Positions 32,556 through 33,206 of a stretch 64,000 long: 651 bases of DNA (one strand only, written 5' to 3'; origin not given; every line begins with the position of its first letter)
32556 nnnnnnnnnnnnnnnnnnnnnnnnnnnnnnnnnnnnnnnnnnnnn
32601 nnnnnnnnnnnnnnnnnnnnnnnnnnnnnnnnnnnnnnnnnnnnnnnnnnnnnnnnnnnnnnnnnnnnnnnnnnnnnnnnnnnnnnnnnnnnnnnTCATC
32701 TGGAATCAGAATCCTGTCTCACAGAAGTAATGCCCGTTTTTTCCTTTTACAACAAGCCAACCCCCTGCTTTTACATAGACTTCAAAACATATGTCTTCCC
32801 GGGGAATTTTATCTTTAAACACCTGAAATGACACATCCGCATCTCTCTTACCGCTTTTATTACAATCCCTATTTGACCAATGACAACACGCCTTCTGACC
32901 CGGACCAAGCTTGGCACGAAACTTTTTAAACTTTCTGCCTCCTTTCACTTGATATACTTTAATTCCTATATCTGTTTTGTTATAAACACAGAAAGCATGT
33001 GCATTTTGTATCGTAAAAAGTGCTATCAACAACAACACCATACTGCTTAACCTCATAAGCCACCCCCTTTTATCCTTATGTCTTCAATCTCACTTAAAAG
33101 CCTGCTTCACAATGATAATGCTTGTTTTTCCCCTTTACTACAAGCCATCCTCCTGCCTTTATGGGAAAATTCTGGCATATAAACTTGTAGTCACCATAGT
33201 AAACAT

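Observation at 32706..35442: Unrecognised ~100-aa secreted protein family with six invariant cysteines and a conserved FCVYN / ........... / KAGGW scaffold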

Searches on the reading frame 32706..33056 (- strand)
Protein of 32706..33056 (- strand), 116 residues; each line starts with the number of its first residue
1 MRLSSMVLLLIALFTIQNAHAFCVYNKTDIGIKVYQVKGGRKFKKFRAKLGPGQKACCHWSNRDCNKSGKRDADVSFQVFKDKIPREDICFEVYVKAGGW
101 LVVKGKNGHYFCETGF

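Call 4: search_protein_families(library=pfam, proteins=[window:32706-33056:-], max_evalue=10)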
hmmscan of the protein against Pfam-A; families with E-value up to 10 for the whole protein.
window:32706-33056:- (116 aa): 0 families

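Call 5: search_protein_families(library=ncbifam, proteins=[window:32706-33056:-], max_evalue=10)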
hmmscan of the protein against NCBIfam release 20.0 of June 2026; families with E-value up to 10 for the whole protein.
window:32706-33056:- (116 aa): 1 family
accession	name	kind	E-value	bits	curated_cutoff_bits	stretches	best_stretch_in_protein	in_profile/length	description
NF038290.1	repM_Acin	exception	0.095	12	250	1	25-67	198-240/304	replication initiation protein RepM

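Call 9: find_homologous_proteins(query=A1, max_evalue=0.01)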
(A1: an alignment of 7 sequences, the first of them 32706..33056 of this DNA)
Query A1 (7 sequences) (116 aa, profile of the alignment): 154 proteins with E <= 0.01 among 904 candidates; the best 120 are listed.
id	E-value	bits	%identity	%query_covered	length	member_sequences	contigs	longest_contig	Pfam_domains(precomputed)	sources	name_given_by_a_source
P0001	1.1e-54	201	46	95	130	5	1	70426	-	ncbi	-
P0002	7.0e-51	189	47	82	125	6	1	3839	-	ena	-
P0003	1.8e-50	188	44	98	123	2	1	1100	-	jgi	-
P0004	1.2e-49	185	51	99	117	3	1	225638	-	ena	-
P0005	8.4e-49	182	47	83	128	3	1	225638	-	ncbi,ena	-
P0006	5.3e-47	177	97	100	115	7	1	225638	-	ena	-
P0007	4.0e-44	167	42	98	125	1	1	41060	-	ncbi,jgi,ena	-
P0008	1.1e-42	163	47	100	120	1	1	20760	-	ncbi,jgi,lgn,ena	-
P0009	5.9e-41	157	51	78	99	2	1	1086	-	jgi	jgi:hypothetical protein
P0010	2.8e-37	145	44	95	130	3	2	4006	-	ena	-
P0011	8.7e-37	144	48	86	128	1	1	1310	-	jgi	jgi:hypothetical protein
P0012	9.0e-37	144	45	89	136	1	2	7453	-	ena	-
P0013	7.6e-36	141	49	96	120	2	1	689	-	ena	-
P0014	7.7e-36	141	49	95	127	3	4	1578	-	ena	-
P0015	3.4e-35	138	43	83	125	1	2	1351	-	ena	-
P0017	7.9e-35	137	43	96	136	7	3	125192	-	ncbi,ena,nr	ncbi:MAG: hypothetical protein CVU61_14135 [Deltaproteobacteria bacterium HGW-Deltaproteobacteria-19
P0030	9.0e-33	131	44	82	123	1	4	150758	-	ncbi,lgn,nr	ncbi:MAG: hypothetical protein K9K66_18980 [Desulfarculaceae bacterium]|nr:hypothetical protein [Des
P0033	3.9e-32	129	40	96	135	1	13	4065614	-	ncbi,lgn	ncbi:MAG: hypothetical protein AB2L22_02410 [Syntrophales bacterium]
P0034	6.0e-32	128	44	78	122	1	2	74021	-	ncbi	-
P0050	1.5e-30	123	46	91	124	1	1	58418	-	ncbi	-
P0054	2.1e-30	123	47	80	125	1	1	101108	-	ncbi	-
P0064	5.3e-30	122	45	92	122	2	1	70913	-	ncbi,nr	ncbi:MAG: hypothetical protein A4E64_02848 [Syntrophorhabdus sp. PtaU1.Bin058]|nr:MAG: hypothetical 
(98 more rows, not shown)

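Call 13: find_encoding_contigs(protein=P0034, flank=10000, max_places=2)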
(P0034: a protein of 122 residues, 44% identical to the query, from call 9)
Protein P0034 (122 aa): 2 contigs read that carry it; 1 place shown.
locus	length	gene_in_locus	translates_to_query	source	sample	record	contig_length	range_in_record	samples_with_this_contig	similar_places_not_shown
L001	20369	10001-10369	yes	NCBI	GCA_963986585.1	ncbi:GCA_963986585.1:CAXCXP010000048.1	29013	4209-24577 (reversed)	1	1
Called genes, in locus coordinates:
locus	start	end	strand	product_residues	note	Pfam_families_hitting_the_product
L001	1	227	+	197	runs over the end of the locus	-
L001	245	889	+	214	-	-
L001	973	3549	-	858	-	PF02861:Clp_N, PF23569:NBD_SMAX1, PF00004:AAA, PF17871:AAA_lid_9, PF00004:AAA, PF07724:AAA_2, PF07728:AAA_5, PF10431:ClpB_D2-small, +10 more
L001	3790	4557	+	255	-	PF20247:DUF6602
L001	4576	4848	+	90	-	PF05166:YcgL (weak), PF19636:DUF6139 (weak)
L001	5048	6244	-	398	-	PF01381:HTH_3 (weak), PF06114:Peptidase_M78 (faint)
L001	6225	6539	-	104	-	PF09907:HigB_toxin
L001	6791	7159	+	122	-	-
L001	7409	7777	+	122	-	-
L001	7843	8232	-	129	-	PF02627:CMD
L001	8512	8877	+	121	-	-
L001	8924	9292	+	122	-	-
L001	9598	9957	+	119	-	-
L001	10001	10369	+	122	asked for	-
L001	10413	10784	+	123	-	-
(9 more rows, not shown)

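Call 14: find_encoding_contigs(protein=P0017, flank=10000, max_places=2)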
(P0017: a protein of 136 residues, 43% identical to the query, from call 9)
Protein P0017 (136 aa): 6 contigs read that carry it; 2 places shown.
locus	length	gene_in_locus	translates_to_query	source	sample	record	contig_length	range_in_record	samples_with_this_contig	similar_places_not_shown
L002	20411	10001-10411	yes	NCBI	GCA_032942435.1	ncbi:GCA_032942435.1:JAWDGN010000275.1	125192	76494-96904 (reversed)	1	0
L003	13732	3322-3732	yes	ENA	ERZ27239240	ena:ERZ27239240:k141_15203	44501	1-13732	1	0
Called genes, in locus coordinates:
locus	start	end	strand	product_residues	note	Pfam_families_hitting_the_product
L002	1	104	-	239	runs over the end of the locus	PF00005:ABC_tran, PF13304:AAA_21 (weak)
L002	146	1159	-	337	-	PF25919:BSH_CusB (faint), PF25917:BSH_RND, PF25973:BSH_CzcB, PF25954:Beta-barrel_RND_2, PF25990:Beta-barrel_YknX, PF26002:Beta-barrel_AprE (weak)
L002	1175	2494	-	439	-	PF02321:OEP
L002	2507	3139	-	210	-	PF00440:TetR_N, PF17938:TetR_C_29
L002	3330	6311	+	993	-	PF00675:Peptidase_M16 (weak), PF05193:Peptidase_M16_C, PF08367:M16C_assoc, PF05193:Peptidase_M16_C (weak), PF22516:PreP_C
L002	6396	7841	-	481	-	PF00083:Sugar_tr, PF06609:TRI12, PF07690:MFS_1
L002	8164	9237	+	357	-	-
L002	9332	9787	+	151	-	-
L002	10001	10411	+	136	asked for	-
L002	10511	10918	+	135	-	-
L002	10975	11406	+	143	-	-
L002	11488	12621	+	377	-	PF01053:Cys_Met_Meta_PP, PF00155:Aminotran_1_2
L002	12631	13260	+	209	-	PF00583:Acetyltransf_1, PF13527:Acetyltransf_9 (faint), PF13508:Acetyltransf_7, PF13673:Acetyltransf_10, PF08445:FR47 (faint)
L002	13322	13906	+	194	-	PF01035:DNA_binding_1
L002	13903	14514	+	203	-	PF01810:LysE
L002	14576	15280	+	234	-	PF08713:DNA_alkylation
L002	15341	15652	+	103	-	PF08803:ydhR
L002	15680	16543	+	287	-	PF13489:Methyltransf_23 (weak), PF08241:Methyltransf_11, PF08242:Methyltransf_12 (weak), PF13649:Methyltransf_25, PF13847:Methyltransf_31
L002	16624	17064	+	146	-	PF13527:Acetyltransf_9, PF00583:Acetyltransf_1, PF13508:Acetyltransf_7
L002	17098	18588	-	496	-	PF13581:HATPase_c_2, PF00583:Acetyltransf_1 (weak)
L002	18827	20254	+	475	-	PF04916:Phospholip_B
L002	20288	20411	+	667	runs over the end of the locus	PF00270:DEAD (faint), PF04851:ResIII, PF17757:UvrB_inter, PF27431:UvrB_3rd, PF00271:Helicase_C, PF12344:UvrB, PF02151:UVR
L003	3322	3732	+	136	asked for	-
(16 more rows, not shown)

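Call 16: find_encoding_contigs(protein=P0033, flank=10000, max_places=2)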
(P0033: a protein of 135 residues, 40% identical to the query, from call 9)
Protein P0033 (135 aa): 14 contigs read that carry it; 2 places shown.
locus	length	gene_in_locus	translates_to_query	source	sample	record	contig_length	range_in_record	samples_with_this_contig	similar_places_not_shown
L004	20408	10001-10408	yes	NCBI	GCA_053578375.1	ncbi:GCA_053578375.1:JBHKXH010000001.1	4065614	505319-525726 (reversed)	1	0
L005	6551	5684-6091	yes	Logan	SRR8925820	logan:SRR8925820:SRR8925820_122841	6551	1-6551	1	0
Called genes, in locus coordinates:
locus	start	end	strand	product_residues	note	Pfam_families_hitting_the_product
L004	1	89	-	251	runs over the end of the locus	PF00005:ABC_tran, PF13304:AAA_21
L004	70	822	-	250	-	PF00005:ABC_tran, PF13304:AAA_21 (weak)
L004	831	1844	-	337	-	PF25917:BSH_RND, PF25973:BSH_CzcB, PF25954:Beta-barrel_RND_2, PF25990:Beta-barrel_YknX, PF26002:Beta-barrel_AprE (weak)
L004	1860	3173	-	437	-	PF02321:OEP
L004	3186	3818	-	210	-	PF00440:TetR_N, PF17938:TetR_C_29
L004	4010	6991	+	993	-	PF00675:Peptidase_M16 (faint), PF05193:Peptidase_M16_C, PF08367:M16C_assoc, PF05193:Peptidase_M16_C (weak), PF22516:PreP_C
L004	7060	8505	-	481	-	PF00083:Sugar_tr (weak), PF06609:TRI12, PF07690:MFS_1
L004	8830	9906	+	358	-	-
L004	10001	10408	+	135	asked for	-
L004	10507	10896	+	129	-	-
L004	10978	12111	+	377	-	PF01053:Cys_Met_Meta_PP, PF00155:Aminotran_1_2 (weak)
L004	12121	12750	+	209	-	PF00583:Acetyltransf_1, PF13508:Acetyltransf_7, PF13673:Acetyltransf_10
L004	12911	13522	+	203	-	PF01810:LysE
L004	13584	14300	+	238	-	PF08713:DNA_alkylation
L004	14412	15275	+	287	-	PF13489:Methyltransf_23 (weak), PF08241:Methyltransf_11, PF08242:Methyltransf_12 (weak), PF13649:Methyltransf_25, PF13847:Methyltransf_31 (weak)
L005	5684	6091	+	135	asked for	-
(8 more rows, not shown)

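Call 17: find_encoding_contigs(protein=P0030, flank=10000, max_places=2)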
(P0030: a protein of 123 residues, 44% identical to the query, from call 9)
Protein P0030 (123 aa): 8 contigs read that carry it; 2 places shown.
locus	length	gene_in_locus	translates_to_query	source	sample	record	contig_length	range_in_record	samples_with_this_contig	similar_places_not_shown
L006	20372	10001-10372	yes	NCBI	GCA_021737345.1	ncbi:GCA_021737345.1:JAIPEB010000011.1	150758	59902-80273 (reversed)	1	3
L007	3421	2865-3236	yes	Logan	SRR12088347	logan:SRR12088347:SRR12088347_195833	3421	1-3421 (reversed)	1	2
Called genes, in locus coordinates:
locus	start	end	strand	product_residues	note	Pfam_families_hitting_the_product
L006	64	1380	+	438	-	PF00989:PAS, PF08448:PAS_4, PF13188:PAS_8, PF13426:PAS_9 (faint)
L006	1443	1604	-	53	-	-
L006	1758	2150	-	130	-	-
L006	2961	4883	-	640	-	PF14280:DUF4365, PF07719:TPR_2 (faint)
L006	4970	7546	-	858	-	PF02861:Clp_N, PF23569:NBD_SMAX1, PF00004:AAA, PF17871:AAA_lid_9, PF00004:AAA, PF07724:AAA_2, PF07728:AAA_5, PF10431:ClpB_D2-small, +10 more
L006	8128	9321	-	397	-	PF06114:Peptidase_M78 (weak)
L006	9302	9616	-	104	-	PF09907:HigB_toxin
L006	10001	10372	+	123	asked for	-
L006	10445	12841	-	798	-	PF03600:CitMHS, PF02080:TrkA_C, PF00939:Na_sulph_symp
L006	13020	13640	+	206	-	PF12654:DUF3786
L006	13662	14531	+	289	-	PF04060:FeS, PF12654:DUF3786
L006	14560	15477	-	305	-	PF00561:Abhydrolase_1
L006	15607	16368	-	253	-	PF00588:SpoU_methylase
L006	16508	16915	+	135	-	PF01243:PNPOx_N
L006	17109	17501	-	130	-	PF13620:CarboxypepD_reg, PF13715:CarbopepD_reg_2, PF17210:SdrD_B (faint)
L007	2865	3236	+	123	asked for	-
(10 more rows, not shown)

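Call 19: find_encoding_contigs(protein=P0007, flank=10000, max_places=2)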
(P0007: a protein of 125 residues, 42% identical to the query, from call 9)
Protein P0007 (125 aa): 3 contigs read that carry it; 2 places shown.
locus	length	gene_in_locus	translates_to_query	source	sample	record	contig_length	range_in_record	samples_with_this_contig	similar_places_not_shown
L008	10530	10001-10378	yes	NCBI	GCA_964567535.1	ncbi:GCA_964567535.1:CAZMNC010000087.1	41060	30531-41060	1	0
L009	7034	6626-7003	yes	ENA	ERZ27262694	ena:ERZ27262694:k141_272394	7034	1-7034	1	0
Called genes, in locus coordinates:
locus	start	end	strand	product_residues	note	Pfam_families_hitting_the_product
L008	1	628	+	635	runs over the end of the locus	PF00012:HSP70, PF06723:MreB_Mbl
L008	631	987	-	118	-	-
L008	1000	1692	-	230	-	PF13189:Cytidylate_kin2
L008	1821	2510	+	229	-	PF01325:Fe_dep_repress, PF02742:Fe_dep_repr_C, PF04023:FeoA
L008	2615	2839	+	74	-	PF04023:FeoA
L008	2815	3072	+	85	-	PF04023:FeoA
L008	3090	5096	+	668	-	PF00009:GTP_EFTU (faint), PF01926:MMR_HSR1, PF02421:FeoB_N, PF17910:FeoB_Cyto, PF07670:Gate, PF07664:FeoB_C, PF07670:Gate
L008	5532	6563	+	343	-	PF09084:NMT1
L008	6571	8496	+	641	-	PF02743:dCache_1, PF22673:MCP-like_PDC_1, PF17201:Cache_3-Cache_2 (weak), PF00672:HAMP, PF07228:SpoIIE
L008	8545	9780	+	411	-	PF00004:AAA (faint), PF07724:AAA_2 (faint), PF00158:Sigma54_activat, PF14532:Sigma54_activ_2, PF07728:AAA_5 (weak), PF25601:AAA_lid_14, PF02954:HTH_8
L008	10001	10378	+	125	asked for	-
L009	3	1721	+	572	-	?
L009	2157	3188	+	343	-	PF09084:NMT1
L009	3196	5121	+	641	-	PF02743:dCache_1, PF22673:MCP-like_PDC_1, PF17201:Cache_3-Cache_2 (weak), PF00672:HAMP, PF07228:SpoIIE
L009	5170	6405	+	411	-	PF00004:AAA (faint), PF07724:AAA_2 (faint), PF00158:Sigma54_activat, PF14532:Sigma54_activ_2, PF07728:AAA_5 (weak), PF25601:AAA_lid_14, PF02954:HTH_8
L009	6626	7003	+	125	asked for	-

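Call 20: find_encoding_contigs(protein=P0008, flank=10000, max_places=2)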
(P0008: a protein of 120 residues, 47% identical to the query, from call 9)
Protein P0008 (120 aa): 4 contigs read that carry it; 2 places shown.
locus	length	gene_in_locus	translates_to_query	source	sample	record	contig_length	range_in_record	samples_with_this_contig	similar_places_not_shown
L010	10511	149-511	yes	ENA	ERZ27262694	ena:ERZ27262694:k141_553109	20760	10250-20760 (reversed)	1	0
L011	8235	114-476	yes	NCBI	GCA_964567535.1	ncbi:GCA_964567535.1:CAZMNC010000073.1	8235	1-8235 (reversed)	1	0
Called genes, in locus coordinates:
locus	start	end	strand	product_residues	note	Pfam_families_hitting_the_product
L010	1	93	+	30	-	?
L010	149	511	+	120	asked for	-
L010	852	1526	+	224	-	PF00005:ABC_tran, PF13304:AAA_21 (faint)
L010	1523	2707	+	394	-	PF12704:MacB_PCD, PF02687:FtsX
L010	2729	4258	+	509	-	PF02321:OEP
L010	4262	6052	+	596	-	PF00989:PAS, PF08448:PAS_4 (weak), PF12860:PAS_7 (weak), PF13188:PAS_8, PF13426:PAS_9, PF25990:Beta-barrel_YknX, PF25967:RND-MFP_C, PF25989:YknX_C (weak)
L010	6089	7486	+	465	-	PF01656:CbiA, PF13500:AAA_26, PF07685:GATase_3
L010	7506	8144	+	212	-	PF12654:DUF3786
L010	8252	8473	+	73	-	PF01909:NTP_transf_2, PF18765:Polbeta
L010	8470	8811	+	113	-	PF01934:HepT-like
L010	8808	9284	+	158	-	PF00731:AIRC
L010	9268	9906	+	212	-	PF01300:Sua5_yciO_yrdC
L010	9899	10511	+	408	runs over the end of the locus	PF00291:PALP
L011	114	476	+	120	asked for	-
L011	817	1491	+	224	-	PF00005:ABC_tran, PF13304:AAA_21 (faint)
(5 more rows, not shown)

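Call 24: find_related_loci(query=A1, collection=genome_contigs, flank=10000)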
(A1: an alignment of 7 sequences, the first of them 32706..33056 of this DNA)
Query A1 (116 aa) in genome_contigs; peptide patterns used: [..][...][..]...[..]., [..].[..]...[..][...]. (x = any residue, [..] = any of these).
70 stretches matched a pattern; 3 encode a relative of the query (tblastn E <= 1e-3); 3 distinct loci.
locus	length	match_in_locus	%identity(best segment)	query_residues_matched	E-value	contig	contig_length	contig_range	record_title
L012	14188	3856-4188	44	6-116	2e-30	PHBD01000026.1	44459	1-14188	MAG: Deltaproteobacteria bacterium HGW-Deltaproteobacteria-19 bjp_ig2102_scaffold_620, whole genome shotgun sequence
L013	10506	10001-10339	43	3-112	4e-29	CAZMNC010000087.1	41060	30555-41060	MAG TPA_asm: uncultured Desulfobacterales bacterium isolate binchicken_co219_457 genome assembly, contig: k141_964008, w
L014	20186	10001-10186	36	22-84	5e-9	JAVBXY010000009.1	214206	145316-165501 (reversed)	MAG: Rhodocyclaceae bacterium isolate GS19 21, whole genome shotgun sequence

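Call 35: list_cluster_members(proteins=[window:32706-33056:-, window:33094-33447:-, window:33472-33858:-, window:33871-34242:-, window:34263-34655:-, window:34648-35034:-, window:35065-35442:-, window:35509-36741:-, window:30837-32024:-, window:27579-29354:-])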
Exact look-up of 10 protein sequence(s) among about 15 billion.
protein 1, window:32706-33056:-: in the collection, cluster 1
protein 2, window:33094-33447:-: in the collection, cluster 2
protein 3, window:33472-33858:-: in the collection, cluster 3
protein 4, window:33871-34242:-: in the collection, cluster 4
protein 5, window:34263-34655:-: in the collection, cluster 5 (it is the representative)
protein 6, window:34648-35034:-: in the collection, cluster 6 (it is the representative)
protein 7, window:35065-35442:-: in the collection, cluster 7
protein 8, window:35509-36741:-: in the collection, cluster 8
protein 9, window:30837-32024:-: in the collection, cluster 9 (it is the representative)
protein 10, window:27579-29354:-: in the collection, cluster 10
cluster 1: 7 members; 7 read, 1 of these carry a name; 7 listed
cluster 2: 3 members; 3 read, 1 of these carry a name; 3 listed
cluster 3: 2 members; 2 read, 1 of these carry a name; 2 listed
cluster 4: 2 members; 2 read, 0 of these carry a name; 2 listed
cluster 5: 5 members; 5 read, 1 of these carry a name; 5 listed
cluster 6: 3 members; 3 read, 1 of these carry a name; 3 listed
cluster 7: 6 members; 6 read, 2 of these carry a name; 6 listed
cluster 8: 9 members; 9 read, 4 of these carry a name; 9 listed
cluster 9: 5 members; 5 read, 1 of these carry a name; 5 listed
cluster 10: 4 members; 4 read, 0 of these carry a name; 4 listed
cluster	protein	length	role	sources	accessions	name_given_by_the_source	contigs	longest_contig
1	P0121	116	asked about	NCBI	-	-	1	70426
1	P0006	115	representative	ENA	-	-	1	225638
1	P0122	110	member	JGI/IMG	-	hypothetical protein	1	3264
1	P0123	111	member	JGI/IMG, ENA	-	-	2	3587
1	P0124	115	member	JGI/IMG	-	-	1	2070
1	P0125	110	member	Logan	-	-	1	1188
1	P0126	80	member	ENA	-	-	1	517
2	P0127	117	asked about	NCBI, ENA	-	-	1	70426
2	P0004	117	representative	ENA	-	-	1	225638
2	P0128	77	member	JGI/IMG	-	hypothetical protein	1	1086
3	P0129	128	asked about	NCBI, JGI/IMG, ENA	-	-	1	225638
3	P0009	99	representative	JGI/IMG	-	hypothetical protein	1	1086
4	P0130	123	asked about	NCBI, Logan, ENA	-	-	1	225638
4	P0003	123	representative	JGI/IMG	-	-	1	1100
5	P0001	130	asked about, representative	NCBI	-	-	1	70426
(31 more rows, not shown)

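Call 40: find_encoding_contigs(protein=P0064, flank=8000, max_places=1)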
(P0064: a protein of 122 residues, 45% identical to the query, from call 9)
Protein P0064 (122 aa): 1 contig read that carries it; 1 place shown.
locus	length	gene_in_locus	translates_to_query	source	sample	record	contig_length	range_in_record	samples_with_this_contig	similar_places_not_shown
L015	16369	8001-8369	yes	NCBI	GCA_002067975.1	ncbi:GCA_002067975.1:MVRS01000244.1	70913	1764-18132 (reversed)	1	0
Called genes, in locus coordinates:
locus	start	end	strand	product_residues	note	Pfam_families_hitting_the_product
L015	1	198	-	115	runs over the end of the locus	PF01245:Ribosomal_L19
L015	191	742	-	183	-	PF09936:Methyltrn_RNA_4, PF00588:SpoU_methylase (weak)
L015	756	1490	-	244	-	PF01746:tRNA_m1G_MT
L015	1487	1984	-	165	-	PF01782:RimM, PF05239:PRC (weak), PF24986:PRC_RimM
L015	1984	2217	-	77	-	PF13083:KH_KhpA-B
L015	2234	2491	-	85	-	PF00886:Ribosomal_S16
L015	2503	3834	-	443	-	PF02881:SRP54_N, PF00448:SRP54, PF02978:SRP_SPB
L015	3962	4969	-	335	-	-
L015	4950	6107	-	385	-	PF17746:SfsA_N, PF03749:SfsA, PF01986:DUF123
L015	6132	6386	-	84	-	PF05016:ParE_toxin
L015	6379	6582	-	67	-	-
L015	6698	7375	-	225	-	PF04474:DUF554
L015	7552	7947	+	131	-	-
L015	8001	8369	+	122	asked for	-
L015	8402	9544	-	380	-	PF02771:Acyl-CoA_dh_N, PF02770:Acyl-CoA_dh_M, PF00441:Acyl-CoA_dh_1, PF08028:Acyl-CoA_dh_2, PF22924:ACOX_C_alpha1 (faint)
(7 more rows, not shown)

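Call 41: find_encoding_contigs(protein=P0054, flank=8000, max_places=1)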
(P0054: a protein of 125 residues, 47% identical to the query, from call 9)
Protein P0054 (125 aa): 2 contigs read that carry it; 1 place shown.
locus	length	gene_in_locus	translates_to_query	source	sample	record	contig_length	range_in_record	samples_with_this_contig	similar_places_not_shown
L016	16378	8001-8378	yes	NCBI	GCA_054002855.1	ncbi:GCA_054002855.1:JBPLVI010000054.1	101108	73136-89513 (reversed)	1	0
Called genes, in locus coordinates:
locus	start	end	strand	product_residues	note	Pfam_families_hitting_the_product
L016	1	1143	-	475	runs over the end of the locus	PF00535:Glycos_transf_2, PF10111:Glyco_tranf_2_2, PF13641:Glyco_tranf_2_3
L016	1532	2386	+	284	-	PF00561:Abhydrolase_1, PF00975:Thioesterase (faint), PF12146:Hydrolase_4, PF12697:Abhydrolase_6, PF03096:Ndr (weak)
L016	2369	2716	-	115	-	PF01740:STAS, PF13466:STAS_2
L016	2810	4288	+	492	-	PF02321:OEP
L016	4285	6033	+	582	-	PF00989:PAS, PF08448:PAS_4 (weak), PF13188:PAS_8 (weak), PF13426:PAS_9, PF25917:BSH_RND (faint), PF25990:Beta-barrel_YknX, PF25967:RND-MFP_C (weak), PF25989:YknX_C (weak), +1 more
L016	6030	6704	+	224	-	PF02463:SMC_N (faint), PF00005:ABC_tran, PF13304:AAA_21 (weak)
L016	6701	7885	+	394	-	PF12704:MacB_PCD, PF02687:FtsX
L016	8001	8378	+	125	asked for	-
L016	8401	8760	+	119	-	-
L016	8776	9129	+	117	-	-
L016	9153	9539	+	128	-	-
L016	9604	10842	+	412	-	PF00004:AAA (faint), PF00158:Sigma54_activat, PF01078:Mg_chelatase (faint), PF14532:Sigma54_activ_2, PF07728:AAA_5 (weak), PF25601:AAA_lid_14, PF02954:HTH_8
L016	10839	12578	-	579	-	PF00795:CN_hydrolase, PF02540:NAD_synthase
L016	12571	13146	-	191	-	PF01558:POR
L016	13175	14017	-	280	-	PF02775:TPP_enzyme_C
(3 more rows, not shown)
